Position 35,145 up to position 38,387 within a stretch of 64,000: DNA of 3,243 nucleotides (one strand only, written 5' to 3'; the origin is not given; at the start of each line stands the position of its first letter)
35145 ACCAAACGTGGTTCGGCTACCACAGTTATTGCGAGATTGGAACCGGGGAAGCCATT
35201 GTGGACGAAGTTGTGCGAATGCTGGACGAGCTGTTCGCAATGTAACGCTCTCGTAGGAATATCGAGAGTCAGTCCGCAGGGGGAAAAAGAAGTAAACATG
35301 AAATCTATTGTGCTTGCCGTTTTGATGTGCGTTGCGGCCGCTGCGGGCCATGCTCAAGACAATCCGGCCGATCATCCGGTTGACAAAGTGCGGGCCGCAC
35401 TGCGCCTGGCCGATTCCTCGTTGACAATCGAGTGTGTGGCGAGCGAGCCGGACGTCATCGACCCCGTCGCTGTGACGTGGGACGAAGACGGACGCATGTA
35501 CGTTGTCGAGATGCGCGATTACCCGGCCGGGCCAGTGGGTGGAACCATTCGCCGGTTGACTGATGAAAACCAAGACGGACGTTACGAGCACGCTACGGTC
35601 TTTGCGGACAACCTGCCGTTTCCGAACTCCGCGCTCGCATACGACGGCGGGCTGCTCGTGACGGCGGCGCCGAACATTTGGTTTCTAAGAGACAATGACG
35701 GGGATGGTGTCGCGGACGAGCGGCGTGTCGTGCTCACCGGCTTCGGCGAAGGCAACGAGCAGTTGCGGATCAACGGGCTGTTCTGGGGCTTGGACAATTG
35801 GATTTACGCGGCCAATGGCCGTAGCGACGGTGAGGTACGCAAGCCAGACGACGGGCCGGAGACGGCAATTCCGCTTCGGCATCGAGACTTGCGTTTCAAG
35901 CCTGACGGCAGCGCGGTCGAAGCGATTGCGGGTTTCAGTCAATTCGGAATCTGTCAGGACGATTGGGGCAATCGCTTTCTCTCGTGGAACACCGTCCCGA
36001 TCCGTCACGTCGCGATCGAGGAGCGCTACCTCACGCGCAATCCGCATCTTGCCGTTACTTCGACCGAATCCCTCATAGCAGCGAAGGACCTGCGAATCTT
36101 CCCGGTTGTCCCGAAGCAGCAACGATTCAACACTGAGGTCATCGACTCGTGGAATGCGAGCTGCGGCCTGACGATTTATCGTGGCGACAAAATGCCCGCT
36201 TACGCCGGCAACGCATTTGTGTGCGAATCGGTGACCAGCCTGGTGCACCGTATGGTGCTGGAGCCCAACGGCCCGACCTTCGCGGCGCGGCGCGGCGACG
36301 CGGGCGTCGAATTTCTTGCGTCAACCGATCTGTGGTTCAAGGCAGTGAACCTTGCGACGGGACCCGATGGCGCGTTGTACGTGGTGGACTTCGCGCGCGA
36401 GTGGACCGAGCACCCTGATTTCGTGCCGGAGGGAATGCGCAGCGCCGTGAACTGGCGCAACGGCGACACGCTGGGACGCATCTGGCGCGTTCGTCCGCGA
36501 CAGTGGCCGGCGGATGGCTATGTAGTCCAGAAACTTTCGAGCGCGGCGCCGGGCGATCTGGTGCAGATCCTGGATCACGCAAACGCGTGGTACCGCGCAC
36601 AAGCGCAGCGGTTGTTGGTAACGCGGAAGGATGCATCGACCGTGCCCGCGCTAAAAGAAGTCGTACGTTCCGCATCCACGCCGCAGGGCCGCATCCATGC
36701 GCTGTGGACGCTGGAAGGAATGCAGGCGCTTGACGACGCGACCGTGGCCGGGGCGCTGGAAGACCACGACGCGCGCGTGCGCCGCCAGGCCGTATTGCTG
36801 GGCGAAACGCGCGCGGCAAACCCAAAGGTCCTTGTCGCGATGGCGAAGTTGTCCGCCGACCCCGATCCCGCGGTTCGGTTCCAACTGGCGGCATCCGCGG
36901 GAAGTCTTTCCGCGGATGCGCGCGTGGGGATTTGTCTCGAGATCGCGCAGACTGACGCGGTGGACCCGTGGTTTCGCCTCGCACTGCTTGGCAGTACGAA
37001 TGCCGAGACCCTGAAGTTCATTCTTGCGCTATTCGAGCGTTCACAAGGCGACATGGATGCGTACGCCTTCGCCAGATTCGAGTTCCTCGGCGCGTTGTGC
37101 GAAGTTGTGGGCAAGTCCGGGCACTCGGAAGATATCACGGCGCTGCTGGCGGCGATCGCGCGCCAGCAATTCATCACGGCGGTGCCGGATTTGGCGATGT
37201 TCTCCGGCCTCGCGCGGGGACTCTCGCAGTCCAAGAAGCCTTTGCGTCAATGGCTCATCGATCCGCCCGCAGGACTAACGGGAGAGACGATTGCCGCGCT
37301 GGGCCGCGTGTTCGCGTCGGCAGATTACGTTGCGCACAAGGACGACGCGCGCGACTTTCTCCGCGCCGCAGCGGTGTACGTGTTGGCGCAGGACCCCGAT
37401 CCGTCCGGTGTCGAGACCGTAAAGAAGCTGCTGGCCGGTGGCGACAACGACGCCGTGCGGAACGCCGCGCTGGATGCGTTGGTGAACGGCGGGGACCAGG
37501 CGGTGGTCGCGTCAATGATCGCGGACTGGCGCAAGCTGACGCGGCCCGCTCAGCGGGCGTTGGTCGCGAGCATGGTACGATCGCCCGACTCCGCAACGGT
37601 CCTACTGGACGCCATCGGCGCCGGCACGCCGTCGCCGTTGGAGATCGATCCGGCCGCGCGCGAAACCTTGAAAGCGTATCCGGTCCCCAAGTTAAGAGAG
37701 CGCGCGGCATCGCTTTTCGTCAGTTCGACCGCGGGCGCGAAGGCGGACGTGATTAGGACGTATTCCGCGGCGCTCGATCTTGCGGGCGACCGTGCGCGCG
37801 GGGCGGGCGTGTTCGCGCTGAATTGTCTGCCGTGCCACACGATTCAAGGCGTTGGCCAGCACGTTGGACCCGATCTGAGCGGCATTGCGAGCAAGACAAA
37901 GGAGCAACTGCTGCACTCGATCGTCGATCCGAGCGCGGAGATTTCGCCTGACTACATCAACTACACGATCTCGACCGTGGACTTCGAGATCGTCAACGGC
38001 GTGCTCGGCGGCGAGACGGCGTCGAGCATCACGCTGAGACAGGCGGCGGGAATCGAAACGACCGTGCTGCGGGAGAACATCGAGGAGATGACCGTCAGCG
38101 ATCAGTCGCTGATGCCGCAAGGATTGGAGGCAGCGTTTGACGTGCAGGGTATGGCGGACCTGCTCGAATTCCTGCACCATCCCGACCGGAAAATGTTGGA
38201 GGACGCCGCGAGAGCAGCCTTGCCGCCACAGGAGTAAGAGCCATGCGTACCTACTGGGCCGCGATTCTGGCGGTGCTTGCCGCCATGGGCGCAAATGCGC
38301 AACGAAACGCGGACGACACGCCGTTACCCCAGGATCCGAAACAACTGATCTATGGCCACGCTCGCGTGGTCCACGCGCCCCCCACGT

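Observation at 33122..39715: Candidate oxidative glycan-catabolism cluster: DUF1080-ceramidase fusion, PVC-type dehydrogenase/cytochrome c protein, beta-propeller hydrolase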

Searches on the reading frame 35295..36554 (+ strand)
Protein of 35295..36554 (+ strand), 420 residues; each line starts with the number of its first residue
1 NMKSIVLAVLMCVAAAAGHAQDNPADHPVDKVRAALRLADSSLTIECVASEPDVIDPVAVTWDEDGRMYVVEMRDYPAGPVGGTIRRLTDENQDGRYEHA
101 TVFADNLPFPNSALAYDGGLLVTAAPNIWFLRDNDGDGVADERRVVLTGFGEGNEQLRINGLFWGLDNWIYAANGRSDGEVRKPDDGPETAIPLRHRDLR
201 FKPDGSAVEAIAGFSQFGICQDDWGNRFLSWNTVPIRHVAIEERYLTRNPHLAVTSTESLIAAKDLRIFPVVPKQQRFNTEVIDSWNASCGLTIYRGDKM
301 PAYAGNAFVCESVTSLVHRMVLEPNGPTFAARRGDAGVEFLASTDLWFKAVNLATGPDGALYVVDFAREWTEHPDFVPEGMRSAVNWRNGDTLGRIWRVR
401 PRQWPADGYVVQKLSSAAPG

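Call 46: search_solved_structures(query=A3, max_evalue=10, show_alignments=3)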
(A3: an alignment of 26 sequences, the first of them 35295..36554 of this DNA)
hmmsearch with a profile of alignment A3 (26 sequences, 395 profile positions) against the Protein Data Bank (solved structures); distinct sequences matched with E-value up to 10: 0.

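Call 48: find_homologous_proteins(query=window:35295-36554:+, max_evalue=1e-10)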
Query window:35295-36554:+ (420 aa): 1175 proteins with E <= 1e-10 among 8000 candidates; the best 120 are listed.
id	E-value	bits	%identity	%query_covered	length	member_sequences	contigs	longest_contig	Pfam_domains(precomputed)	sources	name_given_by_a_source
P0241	1.2e-216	738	78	95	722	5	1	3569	PF23500.2,PF13646.13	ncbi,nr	ncbi:MAG TPA: HEAT repeat domain-containing protein, partial [Candidatus Hydrogenedentes bacterium]|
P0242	2.2e-155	536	62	89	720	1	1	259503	PF23500.2,PF13646.13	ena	-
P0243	1.2e-154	534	62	89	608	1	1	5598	PF02985.29,PF23500.2,PF13646.13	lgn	-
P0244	7.9e-151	521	58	97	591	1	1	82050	PF23500.2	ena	-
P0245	5.8e-150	518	61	92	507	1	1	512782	PF23500.2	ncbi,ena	-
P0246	1.2e-148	514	58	96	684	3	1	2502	PF23500.2,PF13646.13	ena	-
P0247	9.0e-148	511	62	90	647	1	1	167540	PF23500.2,PF13646.13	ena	-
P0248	2.8e-146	506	59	93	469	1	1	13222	PF23500.2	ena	-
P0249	4.0e-146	505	57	93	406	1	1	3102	PF23500.2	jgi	jgi:putative membrane-bound dehydrogenase-like protein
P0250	7.1e-146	505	56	99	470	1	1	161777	PF23500.2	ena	-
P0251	1.0e-145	504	58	95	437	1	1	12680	PF23500.2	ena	-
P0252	1.5e-144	500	57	90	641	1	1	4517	PF23500.2,PF13646.13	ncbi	-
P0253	1.5e-144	500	60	88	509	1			PF23500.2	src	-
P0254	4.4e-144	499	59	94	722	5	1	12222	PF02985.29,PF23500.2,PF13646.13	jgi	-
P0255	1.5e-143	497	61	87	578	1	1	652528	PF23500.2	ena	-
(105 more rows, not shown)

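Call 61: predict_structure(alignment_id=A4)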
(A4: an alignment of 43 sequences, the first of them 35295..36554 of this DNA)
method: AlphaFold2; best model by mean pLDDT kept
length: 420 residues; sequences in the alignment: 43
mean_pLDDT: 91.0   pTM: 0.90
mean pLDDT of the five models: 91.0, 90.6, 90.1, 89.8, 89.5
residues with pLDDT >= 90: 308; 70-90: 97; 50-70: 11; < 50: 4
segments of 3 or more residues with pLDDT < 50: 418-420
pLDDT, mean of each block of 10 residues (from residue 1): 85 66 87 97 97 96 95 89 94 89 97 96 98 97 98 93 95 94 97 96 96 93 95 92 89 87 86 77 77 93 96 93 95 94 95 95 95 89 90 96 82 59
secondary structure, 60 per line:
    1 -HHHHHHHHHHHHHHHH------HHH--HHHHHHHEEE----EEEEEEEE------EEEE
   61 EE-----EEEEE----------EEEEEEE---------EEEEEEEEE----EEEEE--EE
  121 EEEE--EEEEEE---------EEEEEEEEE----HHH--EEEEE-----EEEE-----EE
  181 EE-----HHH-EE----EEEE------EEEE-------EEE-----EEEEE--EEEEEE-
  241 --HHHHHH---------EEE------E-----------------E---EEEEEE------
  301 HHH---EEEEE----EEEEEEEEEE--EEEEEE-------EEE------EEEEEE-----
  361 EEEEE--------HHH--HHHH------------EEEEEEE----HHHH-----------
elements in order: H2-17 H29-35 E36-38 E43-50 E57-62 E68-72 E83-89 E99-107 E112-116 E119-124 E127-132 E142-150 E160-164 E170-173 E179-182 E198-201 E208-211 E219-221 E227-231 E234-239 H243-248 E258-260 E289-294 E307-311 E316-325 E328-333 E341-343 E350-355 E361-365 H379-382 E395-401 H406-409

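Call 65: fold_search(model_id=the predicted structure, library=pdb)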
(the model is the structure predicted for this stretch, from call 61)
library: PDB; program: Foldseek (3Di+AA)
matches with E <= 10: 1048; with E <= 0.001: 450
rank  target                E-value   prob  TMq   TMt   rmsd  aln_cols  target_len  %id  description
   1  5d9b                  1.0e-10  1.00  0.50  0.65   7.6       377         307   11  Luciferin-regenerating enzyme solved by SIRAS using XFEL (refined against native data) (released 2015-09-23)
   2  5d9d                  1.7e-10  1.00  0.48  0.63   7.7       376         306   10  Luciferin-regenerating enzyme solved by SAD using synchrotron radiation at room temperature (released 2015-09-23)
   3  3ho4_B                2.3e-10  1.00  0.51  0.49   7.9       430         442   12  Crystal structure of Hedgehog-interacting protein (HHIP) (released 2009-06-23)
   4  3ho5_A                4.8e-10  1.00  0.52  0.49   8.3       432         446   13  Crystal structure of Hedgehog-interacting protein (HHIP) and Sonic hedgehog (SHH) complex (released 2009-06-23)
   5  3ho4_A                1.5e-09  1.00  0.52  0.50   6.9       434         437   13  Crystal structure of Hedgehog-interacting protein (HHIP) (released 2009-06-23)
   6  7pgn_B                1.7e-09  1.00  0.52  0.51   8.0       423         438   12  HHP-C in complex with glycosaminoglycan mimic SOS (released 2021-12-15)
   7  2ism_A                2.2e-09  1.00  0.48  0.60   8.9       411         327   16  Crystal structure of the putative oxidoreductase (glucose dehydrogenase) (TTHA0570) from thermus theromophilus HB8 (released 2007-11-13)
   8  2wft_B                4.4e-09  1.00  0.42  0.43  11.4       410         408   14  Crystal structure of the human HIP ectodomain (released 2009-06-30)
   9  2ism_B                5.8e-09  1.00  0.47  0.58   7.6       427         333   16  Crystal structure of the putative oxidoreductase (glucose dehydrogenase) (TTHA0570) from thermus theromophilus HB8 (released 2007-11-13)
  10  2wft_A                6.8e-09  1.00  0.52  0.50   7.1       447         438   12  Crystal structure of the human HIP ectodomain (released 2009-06-30)
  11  7pgm_A                6.8e-09  1.00  0.46  0.44   9.0       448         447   11  HHIP-C in complex with heparin (released 2021-12-15)
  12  7pgm_B                9.1e-09  1.00  0.48  0.47   8.3       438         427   12  HHIP-C in complex with heparin (released 2021-12-15)
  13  3a9g_A                1.1e-08  1.00  0.48  0.59   9.2       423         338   12  Crystal Structure of PQQ-dependent sugar dehydrogenase apo-form (released 2010-09-08)
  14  7pgm_C                1.2e-08  1.00  0.50  0.49   8.3       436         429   12  HHIP-C in complex with heparin (released 2021-12-15)
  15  2g8s_A                1.4e-08  1.00  0.44  0.52   9.2       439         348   13  Crystal structure of the soluble Aldose sugar dehydrogenase (Asd) from Escherichia coli in the apo-form (released 2006-08-08)
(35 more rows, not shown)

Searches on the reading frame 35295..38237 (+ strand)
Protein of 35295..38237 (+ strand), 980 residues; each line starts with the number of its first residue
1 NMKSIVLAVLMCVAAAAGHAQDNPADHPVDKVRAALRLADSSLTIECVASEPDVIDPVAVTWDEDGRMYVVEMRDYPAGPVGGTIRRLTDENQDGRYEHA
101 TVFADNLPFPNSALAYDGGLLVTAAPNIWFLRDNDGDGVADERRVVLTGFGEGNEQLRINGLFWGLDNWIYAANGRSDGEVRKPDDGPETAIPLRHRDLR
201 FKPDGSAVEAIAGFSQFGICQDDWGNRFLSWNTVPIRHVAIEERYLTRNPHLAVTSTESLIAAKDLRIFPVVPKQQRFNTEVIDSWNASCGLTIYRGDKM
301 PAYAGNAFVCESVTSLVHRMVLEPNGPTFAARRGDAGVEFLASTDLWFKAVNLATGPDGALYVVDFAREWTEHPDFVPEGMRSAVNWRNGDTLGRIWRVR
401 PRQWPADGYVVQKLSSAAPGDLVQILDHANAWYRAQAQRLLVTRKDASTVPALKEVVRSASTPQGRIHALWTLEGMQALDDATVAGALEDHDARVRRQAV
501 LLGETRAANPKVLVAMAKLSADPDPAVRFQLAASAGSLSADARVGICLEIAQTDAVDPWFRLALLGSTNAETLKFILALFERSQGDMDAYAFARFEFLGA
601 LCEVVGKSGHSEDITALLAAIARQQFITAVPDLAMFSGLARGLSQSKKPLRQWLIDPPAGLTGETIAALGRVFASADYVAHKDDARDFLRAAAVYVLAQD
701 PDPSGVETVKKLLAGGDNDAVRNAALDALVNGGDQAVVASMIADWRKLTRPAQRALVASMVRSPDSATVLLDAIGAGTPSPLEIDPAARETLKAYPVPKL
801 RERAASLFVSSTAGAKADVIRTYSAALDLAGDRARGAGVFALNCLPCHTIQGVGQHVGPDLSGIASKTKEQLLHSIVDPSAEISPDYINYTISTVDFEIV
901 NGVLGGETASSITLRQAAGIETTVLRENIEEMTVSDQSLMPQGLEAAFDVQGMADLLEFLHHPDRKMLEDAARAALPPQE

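Call 5: search_protein_families(library=pfam, proteins=[window:35295-38237:+], max_evalue=0.01)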
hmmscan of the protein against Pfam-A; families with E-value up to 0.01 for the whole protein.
window:35295-38237:+ (980 aa): 4 families
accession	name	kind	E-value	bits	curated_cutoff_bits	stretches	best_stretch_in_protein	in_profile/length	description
PF23500.1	DUF7133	-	2.1e-122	409.6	27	1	42-402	14-384/385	Domain of unknown function (DUF7133)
PF13646.12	HEAT_2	-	4.5e-12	46.5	27.7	3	422-500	4-84/88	HEAT repeats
PF00034.26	Cytochrom_C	-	2.6e-05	25.9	21.3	1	834-878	2-47/90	Cytochrome c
PF13442.11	Cytochrome_CBB3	-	0.0018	19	27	1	834-877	4-42/68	Cytochrome C oxidase, cbb3-type, subunit III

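Call 6: search_protein_families(library=ncbifam, proteins=[window:35295-38237:+], max_evalue=0.01)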
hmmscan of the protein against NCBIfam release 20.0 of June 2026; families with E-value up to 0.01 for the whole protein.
window:35295-38237:+ (980 aa): 7 families
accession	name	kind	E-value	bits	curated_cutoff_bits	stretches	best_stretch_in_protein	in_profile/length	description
TIGR02604.1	Piru_Ver_Nterm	subfamily_domain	2.2e-75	254.3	122.2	1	43-402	2-366/367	PVC-type heme-binding CxxCH protein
TIGR02603.1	CxxCH_TIGR02603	domain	1.7e-35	122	68.15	1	831-961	1-132/134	putative heme-binding domain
NF033206.1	ScyE_fam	subfamily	4.9e-05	23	80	0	57-182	208-330/333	ScyD/ScyE family protein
TIGR04485.1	thiosulf_SoxX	equivalog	0.002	18.8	61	1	843-883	4-49/78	sulfur oxidation c-type cytochrome SoxX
NF050122.1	bc1_QcrC_actin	exception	0.0032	16.8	200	1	808-855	113-158/253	cytochrome bc1 complex diheme cytochrome c subunit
NF045773.1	cytochro_C550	exception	0.0041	17.1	125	0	834-877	50-92/118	cytochrome c550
NF045774.1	cytochro_C551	exception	0.0097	15.9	118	0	830-878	36-83/110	cytochrome c551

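Call 19: search_solved_structures(query=window:35295-38237:+, max_evalue=1, show_alignments=2)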
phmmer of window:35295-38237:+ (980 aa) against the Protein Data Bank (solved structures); distinct sequences matched with E-value up to 1: 94 (the best 60 are shown).
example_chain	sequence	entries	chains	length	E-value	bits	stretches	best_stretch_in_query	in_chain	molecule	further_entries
7zs0_A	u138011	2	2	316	1.5e-12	49.6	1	842-960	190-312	Hypothetical (Diheme) protein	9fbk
7zs1_A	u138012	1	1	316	9.8e-12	46.9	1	842-960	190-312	Hypothetical (Diheme) protein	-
7zs2_A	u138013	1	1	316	1.4e-11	46.4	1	842-960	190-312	Hypothetical (Diheme) protein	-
1fhb_A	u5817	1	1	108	0.0014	19.9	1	830-871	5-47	FERRICYTOCHROME C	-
5kpf_A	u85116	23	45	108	0.0016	19.6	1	830-870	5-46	Cytochrome c iso-1 | Cyc1p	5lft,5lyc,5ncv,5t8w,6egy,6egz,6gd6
1s6v_B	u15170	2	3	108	0.0017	19.6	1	830-870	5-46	Cytochrome c, iso-1 | Cytochrome c iso-1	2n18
7mri_A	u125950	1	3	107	0.0017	19.6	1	830-871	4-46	Cytochrome c isoform 1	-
2b10_B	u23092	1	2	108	0.0017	19.6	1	830-870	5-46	Cytochrome c iso-1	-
1csx_A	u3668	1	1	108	0.0017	19.6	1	830-870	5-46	CYTOCHROME C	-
5t7h_A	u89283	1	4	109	0.0018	19.6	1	830-870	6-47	Cytochrome c iso-1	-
2b0z_B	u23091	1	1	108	0.0018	19.5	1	830-870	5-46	Cytochrome c iso-1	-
1irv_A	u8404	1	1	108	0.0018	19.5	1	830-870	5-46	CYTOCHROME C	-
1lms_A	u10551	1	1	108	0.0018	19.5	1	830-870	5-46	Cytochrome c, iso-1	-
1irw_A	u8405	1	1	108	0.0018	19.5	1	830-870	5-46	CYTOCHROME C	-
1chh_A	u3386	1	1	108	0.0018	19.5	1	830-870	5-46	CYTOCHROME C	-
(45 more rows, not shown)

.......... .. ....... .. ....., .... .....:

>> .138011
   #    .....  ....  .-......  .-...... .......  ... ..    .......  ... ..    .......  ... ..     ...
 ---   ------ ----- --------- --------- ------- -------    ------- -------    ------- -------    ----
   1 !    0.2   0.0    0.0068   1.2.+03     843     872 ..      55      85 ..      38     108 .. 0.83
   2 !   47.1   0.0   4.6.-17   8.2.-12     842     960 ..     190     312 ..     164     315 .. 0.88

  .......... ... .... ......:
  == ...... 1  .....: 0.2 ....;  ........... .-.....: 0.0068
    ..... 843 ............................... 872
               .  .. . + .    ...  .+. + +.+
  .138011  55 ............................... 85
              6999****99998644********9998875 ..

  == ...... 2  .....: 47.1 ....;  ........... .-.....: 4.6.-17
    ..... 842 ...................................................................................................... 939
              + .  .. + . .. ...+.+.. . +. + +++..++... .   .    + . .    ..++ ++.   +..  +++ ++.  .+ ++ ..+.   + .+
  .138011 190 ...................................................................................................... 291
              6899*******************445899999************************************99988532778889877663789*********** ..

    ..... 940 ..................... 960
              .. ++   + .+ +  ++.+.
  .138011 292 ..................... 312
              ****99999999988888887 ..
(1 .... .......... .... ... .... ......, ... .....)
